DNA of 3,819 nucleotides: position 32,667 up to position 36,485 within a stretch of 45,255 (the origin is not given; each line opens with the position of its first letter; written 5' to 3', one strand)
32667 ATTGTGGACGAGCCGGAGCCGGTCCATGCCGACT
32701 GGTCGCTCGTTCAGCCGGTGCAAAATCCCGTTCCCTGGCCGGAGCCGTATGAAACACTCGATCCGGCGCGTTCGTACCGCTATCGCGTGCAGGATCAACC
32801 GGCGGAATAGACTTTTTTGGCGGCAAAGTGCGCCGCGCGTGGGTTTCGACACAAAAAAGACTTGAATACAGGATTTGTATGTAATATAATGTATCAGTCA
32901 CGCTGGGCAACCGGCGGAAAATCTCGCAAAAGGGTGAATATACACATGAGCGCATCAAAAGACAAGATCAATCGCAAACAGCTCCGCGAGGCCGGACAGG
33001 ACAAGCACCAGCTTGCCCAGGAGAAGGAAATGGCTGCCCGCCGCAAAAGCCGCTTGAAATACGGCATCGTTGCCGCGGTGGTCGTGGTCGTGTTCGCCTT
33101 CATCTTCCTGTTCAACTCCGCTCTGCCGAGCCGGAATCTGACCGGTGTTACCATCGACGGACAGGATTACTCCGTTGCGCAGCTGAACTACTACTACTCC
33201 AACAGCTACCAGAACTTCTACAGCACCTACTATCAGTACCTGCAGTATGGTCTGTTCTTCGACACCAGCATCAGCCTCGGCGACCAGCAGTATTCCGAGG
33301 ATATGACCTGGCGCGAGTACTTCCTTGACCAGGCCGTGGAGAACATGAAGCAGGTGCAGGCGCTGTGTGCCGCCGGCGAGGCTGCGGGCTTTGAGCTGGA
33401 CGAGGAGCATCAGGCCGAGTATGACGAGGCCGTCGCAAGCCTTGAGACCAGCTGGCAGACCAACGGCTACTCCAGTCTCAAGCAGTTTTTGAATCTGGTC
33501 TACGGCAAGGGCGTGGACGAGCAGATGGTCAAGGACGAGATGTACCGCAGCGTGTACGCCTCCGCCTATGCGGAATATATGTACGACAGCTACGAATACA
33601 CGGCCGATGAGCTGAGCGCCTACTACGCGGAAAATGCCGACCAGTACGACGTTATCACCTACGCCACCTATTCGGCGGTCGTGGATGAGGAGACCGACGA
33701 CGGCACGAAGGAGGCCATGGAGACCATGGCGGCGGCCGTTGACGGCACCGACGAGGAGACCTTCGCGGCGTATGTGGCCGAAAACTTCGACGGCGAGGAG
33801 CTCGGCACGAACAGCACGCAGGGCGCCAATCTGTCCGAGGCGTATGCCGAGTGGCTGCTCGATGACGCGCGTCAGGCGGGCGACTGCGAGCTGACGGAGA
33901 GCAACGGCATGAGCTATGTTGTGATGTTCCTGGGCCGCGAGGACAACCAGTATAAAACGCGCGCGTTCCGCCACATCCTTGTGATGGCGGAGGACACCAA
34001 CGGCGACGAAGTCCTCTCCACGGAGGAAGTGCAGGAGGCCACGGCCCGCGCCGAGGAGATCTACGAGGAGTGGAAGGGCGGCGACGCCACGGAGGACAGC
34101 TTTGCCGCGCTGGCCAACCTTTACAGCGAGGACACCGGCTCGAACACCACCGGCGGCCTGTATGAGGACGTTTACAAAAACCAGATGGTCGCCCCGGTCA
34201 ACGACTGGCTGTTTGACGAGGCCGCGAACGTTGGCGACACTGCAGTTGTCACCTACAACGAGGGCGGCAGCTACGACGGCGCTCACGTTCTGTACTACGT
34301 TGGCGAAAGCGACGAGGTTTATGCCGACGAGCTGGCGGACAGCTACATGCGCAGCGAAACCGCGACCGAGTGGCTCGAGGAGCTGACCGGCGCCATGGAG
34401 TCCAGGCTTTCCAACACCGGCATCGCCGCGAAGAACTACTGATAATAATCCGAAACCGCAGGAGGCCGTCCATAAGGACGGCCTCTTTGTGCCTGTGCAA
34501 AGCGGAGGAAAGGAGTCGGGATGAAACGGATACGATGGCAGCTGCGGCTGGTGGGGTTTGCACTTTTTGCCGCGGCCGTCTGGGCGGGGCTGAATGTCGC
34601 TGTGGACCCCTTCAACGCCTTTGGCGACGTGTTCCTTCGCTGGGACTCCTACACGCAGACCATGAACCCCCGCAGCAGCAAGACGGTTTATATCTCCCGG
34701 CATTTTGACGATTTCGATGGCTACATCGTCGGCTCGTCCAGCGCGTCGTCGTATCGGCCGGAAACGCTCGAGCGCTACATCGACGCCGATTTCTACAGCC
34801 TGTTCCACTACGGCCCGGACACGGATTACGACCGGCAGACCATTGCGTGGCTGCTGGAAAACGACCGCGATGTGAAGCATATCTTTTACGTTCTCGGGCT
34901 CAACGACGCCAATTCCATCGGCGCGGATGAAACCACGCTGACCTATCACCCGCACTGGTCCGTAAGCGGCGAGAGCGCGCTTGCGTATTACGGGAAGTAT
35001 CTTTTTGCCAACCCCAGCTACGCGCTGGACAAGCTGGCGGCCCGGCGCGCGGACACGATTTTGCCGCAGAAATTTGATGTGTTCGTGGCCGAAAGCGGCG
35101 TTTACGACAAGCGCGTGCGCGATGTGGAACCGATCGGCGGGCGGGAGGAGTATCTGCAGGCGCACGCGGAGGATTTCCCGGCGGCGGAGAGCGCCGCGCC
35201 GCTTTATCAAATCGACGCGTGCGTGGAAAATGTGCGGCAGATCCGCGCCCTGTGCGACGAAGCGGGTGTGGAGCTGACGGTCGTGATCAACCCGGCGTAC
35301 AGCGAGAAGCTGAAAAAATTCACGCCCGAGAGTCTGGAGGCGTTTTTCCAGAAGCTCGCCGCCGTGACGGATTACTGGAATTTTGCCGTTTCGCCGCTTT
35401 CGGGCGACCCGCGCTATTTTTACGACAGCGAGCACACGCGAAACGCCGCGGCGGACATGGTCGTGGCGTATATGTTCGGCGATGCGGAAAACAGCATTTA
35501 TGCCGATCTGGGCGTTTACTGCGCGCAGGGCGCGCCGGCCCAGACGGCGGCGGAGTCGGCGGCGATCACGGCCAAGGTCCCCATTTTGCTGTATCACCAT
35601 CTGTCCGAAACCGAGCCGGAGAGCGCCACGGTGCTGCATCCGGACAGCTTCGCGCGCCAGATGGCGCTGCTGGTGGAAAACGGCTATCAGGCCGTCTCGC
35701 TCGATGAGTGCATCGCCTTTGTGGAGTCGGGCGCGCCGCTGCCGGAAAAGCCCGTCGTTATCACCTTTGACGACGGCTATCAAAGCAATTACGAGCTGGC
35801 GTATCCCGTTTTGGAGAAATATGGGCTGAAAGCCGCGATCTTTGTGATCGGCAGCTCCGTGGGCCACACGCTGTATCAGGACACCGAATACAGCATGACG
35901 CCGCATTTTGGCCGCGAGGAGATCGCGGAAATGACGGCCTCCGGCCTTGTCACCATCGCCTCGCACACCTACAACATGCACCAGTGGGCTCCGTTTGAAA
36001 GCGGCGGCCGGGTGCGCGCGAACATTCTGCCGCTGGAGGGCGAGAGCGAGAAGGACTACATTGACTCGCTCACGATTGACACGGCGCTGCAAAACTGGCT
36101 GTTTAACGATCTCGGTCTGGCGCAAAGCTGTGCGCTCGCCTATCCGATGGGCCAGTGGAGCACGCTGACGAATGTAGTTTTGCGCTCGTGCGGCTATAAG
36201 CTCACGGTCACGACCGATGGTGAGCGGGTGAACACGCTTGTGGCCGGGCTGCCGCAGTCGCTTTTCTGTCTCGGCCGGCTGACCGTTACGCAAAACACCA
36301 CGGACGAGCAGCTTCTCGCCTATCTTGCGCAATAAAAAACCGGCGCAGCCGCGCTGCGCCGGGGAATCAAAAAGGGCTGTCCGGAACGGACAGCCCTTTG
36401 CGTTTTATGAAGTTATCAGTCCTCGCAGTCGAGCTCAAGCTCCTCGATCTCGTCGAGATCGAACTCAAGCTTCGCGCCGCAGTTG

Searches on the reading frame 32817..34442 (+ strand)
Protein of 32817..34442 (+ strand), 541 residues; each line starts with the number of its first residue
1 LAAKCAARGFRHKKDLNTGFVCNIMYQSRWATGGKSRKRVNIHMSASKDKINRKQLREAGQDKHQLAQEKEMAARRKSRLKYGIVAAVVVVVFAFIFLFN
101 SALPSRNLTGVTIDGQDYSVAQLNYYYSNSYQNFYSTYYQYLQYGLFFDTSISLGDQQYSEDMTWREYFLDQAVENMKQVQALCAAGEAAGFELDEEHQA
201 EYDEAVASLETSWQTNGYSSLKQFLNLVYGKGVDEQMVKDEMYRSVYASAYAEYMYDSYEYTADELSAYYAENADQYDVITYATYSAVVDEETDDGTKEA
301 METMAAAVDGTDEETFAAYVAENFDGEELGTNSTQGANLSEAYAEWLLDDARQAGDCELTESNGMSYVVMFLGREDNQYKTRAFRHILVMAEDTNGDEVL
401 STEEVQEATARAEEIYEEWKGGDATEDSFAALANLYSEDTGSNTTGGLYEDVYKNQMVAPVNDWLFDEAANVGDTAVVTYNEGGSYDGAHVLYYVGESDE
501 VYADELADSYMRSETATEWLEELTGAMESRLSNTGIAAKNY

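Call 36: search_protein_families(library=pfam, proteins=[window:32817-34442:+], max_evalue=0.001)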
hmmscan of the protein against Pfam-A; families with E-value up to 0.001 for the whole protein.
window:32817-34442:+ (541 aa): 3 families
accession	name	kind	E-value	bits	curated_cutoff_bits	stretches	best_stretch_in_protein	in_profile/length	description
PF00639.27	Rotamase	-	1.2e-09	39.4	21.7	1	386-469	1-76/97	PPIC-type PPIASE domain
PF13616.12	Rotamase_3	-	1.2e-09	39.1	22.5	1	381-475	15-97/116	PPIC-type PPIASE domain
PF13145.12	Rotamase_2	-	0.00016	22.9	27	0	262-356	2-89/121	PPIC-type PPIASE domain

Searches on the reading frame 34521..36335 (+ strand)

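Call 36: search_protein_families(library=pfam, proteins=[window:34521-36335:+], max_evalue=0.001)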
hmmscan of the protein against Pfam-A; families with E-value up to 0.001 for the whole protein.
window:34521-36335:+ (604 aa): 1 family
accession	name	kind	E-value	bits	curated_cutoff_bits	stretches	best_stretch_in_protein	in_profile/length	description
PF01522.26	Polysacc_deac_1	-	5.3e-19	68.8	23.1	1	406-560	3-122/124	Polysaccharide deacetylase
